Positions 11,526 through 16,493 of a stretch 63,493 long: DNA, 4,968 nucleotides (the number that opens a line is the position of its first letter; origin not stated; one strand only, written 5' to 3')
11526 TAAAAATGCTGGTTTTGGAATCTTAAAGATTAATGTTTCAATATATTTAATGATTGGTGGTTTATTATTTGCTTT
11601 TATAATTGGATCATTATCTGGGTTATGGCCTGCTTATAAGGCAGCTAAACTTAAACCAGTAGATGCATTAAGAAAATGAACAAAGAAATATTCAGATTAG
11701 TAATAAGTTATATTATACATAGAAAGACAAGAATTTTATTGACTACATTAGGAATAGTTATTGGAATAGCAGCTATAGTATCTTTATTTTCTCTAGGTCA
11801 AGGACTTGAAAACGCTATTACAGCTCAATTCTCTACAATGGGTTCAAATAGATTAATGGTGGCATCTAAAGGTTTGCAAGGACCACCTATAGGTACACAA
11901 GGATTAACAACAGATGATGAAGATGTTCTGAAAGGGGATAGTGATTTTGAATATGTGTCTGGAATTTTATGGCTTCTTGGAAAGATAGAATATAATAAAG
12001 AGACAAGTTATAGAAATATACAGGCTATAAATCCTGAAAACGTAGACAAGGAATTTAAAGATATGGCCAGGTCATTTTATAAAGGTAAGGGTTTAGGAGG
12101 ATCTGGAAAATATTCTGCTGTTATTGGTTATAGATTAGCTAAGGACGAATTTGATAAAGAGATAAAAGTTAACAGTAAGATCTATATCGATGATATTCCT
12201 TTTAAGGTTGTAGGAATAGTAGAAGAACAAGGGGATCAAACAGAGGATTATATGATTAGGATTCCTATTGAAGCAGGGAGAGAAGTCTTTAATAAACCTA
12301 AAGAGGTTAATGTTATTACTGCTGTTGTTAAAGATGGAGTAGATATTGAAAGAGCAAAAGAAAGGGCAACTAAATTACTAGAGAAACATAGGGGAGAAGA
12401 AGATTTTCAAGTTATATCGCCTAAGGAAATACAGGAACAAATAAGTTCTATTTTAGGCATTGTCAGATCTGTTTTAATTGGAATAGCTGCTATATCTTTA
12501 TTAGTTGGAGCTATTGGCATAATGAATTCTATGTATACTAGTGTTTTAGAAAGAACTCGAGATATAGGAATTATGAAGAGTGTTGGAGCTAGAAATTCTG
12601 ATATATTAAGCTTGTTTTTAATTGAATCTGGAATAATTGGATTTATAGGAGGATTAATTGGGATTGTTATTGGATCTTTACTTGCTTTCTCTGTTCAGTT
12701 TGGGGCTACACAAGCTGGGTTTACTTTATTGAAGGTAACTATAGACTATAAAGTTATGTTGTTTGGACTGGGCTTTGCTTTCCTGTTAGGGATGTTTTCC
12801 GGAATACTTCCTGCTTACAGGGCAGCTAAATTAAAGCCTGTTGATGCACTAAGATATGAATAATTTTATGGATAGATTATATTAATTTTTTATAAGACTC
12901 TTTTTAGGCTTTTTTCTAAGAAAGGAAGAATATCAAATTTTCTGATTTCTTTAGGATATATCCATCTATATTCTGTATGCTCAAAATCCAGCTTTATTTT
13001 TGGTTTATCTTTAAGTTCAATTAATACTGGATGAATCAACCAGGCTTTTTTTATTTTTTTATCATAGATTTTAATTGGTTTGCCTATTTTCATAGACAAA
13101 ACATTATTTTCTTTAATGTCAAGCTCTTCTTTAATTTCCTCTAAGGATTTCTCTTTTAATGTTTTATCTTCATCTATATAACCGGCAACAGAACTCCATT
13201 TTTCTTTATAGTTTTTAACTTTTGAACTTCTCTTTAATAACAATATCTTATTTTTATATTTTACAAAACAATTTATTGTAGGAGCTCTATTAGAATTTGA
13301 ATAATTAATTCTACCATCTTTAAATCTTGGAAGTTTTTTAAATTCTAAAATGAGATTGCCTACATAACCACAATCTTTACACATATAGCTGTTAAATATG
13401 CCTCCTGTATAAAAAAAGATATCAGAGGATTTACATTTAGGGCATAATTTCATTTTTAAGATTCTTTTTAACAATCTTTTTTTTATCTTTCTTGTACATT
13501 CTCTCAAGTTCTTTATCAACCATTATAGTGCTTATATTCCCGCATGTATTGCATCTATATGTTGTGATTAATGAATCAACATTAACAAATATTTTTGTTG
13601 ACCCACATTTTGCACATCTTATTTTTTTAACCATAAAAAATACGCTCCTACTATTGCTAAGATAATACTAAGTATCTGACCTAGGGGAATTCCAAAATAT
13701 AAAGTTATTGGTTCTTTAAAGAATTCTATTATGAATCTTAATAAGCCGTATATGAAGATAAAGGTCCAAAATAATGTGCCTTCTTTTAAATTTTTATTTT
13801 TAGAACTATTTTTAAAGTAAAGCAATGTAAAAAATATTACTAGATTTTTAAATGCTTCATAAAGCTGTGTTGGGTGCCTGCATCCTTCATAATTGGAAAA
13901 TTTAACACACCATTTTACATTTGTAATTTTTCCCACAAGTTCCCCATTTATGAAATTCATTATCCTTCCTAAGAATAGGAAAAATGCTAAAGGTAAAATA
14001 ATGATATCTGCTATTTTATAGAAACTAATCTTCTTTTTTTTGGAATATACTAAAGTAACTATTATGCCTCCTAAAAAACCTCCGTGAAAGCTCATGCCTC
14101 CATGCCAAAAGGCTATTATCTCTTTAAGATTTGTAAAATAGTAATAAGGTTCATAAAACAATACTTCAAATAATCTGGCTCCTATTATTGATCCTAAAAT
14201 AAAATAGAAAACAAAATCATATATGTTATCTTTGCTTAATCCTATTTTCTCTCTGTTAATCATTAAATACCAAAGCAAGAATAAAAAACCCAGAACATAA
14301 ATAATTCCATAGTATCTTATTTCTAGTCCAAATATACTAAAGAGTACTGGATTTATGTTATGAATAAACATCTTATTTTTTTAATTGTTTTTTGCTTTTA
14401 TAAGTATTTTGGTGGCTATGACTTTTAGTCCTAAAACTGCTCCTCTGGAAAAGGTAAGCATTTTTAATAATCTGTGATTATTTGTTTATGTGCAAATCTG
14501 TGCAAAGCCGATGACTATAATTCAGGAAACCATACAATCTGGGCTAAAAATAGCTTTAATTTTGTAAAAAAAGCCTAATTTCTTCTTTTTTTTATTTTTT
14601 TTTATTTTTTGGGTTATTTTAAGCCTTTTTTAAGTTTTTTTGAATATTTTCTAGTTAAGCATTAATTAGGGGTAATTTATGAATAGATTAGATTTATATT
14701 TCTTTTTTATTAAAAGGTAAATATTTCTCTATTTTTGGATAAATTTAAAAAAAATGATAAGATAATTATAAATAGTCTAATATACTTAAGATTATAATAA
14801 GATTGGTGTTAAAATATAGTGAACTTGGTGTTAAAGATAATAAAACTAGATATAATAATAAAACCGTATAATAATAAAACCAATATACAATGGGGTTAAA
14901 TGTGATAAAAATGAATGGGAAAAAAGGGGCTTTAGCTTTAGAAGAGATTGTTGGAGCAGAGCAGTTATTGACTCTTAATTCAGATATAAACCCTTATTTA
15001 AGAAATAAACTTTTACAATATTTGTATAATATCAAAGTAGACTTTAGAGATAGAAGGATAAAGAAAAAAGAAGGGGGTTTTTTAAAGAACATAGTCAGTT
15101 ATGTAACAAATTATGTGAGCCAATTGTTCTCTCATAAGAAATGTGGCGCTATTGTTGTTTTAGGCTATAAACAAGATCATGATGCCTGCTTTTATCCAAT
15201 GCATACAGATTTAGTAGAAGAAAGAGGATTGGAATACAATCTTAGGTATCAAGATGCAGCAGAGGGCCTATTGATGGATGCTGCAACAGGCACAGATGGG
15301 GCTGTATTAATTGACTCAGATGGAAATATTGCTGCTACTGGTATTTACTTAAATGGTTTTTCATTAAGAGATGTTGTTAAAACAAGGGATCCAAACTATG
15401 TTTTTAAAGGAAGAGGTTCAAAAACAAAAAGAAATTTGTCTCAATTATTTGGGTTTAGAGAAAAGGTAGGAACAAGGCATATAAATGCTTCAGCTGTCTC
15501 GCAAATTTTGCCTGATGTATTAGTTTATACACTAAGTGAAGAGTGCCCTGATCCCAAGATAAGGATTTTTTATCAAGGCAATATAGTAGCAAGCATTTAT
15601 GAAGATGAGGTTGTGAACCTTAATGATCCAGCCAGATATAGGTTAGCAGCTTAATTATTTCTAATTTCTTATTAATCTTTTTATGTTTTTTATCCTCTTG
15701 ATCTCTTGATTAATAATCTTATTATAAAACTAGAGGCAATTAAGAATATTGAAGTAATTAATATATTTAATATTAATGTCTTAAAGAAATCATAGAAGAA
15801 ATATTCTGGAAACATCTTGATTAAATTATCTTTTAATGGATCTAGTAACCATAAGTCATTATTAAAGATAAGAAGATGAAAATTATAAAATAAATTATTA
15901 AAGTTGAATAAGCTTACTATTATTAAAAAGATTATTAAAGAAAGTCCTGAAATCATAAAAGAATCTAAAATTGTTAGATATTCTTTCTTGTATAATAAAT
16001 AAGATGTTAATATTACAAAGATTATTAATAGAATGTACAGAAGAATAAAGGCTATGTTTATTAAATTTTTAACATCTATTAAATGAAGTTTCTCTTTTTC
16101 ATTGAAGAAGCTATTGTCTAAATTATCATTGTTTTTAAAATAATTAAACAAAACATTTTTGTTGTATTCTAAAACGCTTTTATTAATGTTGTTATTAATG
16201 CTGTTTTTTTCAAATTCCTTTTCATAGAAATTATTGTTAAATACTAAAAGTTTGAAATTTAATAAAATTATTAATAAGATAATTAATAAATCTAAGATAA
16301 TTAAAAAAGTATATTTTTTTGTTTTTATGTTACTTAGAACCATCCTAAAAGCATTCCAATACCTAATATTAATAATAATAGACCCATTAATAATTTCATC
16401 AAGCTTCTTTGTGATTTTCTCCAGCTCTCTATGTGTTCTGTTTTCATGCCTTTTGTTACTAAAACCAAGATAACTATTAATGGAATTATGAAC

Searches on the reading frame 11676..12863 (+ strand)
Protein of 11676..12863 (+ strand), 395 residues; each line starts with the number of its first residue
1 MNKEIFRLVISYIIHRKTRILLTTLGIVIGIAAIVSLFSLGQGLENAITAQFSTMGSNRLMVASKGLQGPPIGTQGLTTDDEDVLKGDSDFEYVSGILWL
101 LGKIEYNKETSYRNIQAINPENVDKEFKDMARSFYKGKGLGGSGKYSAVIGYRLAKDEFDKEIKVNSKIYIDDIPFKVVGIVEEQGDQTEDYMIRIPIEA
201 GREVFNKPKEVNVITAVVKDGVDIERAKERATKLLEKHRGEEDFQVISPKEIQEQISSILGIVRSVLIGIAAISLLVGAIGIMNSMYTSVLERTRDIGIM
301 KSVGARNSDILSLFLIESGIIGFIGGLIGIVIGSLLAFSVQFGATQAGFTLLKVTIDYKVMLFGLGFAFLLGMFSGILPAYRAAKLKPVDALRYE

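Call 51: search_protein_families(library=pfam, proteins=[window:11676-12863:+], max_evalue=0.0001)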
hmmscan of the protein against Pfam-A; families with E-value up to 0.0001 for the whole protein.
window:11676-12863:+ (395 aa): 2 families
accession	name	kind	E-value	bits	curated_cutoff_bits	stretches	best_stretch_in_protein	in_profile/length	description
PF12704.14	MacB_PCD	-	4.5e-29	102.6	27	1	21-233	2-206/207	MacB-like periplasmic core domain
PF02687.27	FtsX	-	1.6e-21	77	25.5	1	270-388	3-120/120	FtsX-like permease C-terminal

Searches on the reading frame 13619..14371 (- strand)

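Call 56: search_protein_families(library=pfam, proteins=[window:13619-14371:-], max_evalue=0.0001)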
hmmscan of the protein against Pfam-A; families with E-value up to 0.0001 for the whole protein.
window:13619-14371:- (250 aa): 1 family
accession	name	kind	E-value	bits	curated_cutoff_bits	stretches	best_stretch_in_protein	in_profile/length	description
PF01790.23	LGT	-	6.4e-68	229.1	24.9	1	8-247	1-239/240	Prolipoprotein diacylglyceryl transferase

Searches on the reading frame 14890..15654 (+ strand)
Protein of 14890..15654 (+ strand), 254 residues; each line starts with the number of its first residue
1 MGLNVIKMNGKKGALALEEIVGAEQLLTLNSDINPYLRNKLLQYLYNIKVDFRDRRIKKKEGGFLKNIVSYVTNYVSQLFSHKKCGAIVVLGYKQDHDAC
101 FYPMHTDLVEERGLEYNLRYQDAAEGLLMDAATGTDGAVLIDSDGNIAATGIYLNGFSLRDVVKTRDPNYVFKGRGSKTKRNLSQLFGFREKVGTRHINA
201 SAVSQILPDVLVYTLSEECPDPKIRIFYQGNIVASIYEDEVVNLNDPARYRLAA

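Call 56: search_protein_families(library=pfam, proteins=[window:14890-15654:+], max_evalue=0.0001)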
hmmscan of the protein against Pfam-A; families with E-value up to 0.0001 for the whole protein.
window:14890-15654:+ (254 aa): 1 family
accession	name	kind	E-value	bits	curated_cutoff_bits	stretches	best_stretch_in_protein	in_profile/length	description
PF02457.21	DAC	-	2.5e-07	30.7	27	0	80-156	7-74/119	DisA bacterial checkpoint controller nucleotide-binding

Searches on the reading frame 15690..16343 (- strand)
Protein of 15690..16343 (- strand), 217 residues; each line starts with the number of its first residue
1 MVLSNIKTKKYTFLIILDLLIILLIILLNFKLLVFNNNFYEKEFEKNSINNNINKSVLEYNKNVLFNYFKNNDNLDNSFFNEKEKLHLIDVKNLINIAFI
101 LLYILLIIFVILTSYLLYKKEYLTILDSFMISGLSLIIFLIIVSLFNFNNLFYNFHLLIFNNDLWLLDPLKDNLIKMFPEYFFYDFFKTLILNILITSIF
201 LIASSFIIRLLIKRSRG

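Call 56: search_protein_families(library=pfam, proteins=[window:15690-16343:-], max_evalue=0.0001)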
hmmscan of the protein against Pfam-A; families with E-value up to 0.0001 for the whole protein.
window:15690-16343:- (217 aa): 1 family
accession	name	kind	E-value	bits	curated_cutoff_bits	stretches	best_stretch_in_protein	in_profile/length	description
PF07314.17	Lit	-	1.3e-30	107.2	24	1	16-183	2-176/176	Lipoprotein intramolecular transacylase Lit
